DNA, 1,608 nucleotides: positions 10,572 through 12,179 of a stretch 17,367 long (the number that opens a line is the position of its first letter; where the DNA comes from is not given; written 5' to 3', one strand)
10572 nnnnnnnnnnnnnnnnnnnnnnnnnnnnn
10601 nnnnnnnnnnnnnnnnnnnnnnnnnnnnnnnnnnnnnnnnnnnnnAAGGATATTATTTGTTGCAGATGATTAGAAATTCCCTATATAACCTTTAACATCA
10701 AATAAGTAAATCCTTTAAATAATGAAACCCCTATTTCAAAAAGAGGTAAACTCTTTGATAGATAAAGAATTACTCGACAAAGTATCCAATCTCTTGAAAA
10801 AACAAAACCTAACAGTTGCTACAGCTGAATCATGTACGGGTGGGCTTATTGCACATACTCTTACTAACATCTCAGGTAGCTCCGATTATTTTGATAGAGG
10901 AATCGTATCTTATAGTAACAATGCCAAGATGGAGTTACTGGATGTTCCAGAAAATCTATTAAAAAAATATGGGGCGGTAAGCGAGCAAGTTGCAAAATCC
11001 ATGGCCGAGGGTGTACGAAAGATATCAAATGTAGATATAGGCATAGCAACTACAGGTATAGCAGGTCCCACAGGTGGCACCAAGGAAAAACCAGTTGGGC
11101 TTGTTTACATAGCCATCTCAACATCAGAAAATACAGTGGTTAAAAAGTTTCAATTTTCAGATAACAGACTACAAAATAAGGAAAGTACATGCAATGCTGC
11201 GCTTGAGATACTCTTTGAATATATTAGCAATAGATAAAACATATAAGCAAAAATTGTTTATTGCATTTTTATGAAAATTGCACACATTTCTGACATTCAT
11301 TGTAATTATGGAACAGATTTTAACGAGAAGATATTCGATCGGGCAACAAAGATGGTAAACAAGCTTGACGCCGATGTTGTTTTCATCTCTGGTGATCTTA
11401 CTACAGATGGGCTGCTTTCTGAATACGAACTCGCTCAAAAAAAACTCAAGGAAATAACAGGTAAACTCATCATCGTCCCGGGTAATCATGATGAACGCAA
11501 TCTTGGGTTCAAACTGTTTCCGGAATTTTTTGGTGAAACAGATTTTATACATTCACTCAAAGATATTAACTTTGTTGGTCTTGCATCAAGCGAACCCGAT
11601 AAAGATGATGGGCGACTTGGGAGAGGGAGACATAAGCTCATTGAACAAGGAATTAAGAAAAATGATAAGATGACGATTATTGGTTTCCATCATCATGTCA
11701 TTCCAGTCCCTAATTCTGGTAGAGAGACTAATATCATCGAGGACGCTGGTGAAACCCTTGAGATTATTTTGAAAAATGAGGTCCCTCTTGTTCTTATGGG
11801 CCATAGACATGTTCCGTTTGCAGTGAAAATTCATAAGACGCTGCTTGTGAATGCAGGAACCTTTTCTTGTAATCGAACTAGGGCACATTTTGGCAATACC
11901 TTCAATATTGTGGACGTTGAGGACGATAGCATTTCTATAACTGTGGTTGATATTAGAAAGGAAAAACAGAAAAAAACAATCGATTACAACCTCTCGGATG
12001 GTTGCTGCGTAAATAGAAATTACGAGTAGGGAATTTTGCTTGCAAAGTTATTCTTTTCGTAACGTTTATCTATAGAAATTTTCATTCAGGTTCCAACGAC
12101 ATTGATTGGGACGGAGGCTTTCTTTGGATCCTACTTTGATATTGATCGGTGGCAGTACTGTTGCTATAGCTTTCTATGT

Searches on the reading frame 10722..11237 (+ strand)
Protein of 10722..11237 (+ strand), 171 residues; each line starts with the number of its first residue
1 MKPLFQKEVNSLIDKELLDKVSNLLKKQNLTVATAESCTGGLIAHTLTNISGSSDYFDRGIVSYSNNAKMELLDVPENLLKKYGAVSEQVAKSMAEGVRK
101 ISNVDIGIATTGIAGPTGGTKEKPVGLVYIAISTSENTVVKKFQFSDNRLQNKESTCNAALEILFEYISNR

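Call 9: search_protein_families(library=pfam, proteins=[window:10722-11237:+])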
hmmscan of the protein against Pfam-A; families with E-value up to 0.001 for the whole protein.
window:10722-11237:+ (171 aa): 2 families
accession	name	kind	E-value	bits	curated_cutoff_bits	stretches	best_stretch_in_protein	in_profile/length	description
PF02464.23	CinA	-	5.6e-61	205.2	23.5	1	16-167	3-154/155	Competence-damaged protein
PF06787.16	HcgF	-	1.1e-05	25.7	25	1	88-115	86-113/163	FeGP cofactor biosynthesis protein HcgF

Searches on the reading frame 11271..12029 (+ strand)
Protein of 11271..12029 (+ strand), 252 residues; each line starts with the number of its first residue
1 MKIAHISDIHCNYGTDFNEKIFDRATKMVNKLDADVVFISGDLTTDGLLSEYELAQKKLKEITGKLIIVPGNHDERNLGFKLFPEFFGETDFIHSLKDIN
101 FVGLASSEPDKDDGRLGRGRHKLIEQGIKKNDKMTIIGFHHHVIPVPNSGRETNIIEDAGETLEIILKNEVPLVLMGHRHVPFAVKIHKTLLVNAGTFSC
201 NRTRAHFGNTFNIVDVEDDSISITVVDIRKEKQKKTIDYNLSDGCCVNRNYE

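Call 9: search_protein_families(library=pfam, proteins=[window:11271-12029:+])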
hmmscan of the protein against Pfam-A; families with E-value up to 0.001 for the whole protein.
window:11271-12029:+ (252 aa): 3 families
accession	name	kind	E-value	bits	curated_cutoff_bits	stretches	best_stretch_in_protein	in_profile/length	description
PF00149.33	Metallophos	-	4.6e-18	66.8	21.5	1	1-182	1-191/191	Calcineurin-like phosphoesterase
PF12850.12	Metallophos_2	-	4.8e-15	56.3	27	1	1-218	1-153/154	Calcineurin-like phosphoesterase superfamily domain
PF14582.11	Metallophos_3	-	0.00021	21.2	28.2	0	21-90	20-85/259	Metallophosphoesterase, calcineurin superfamily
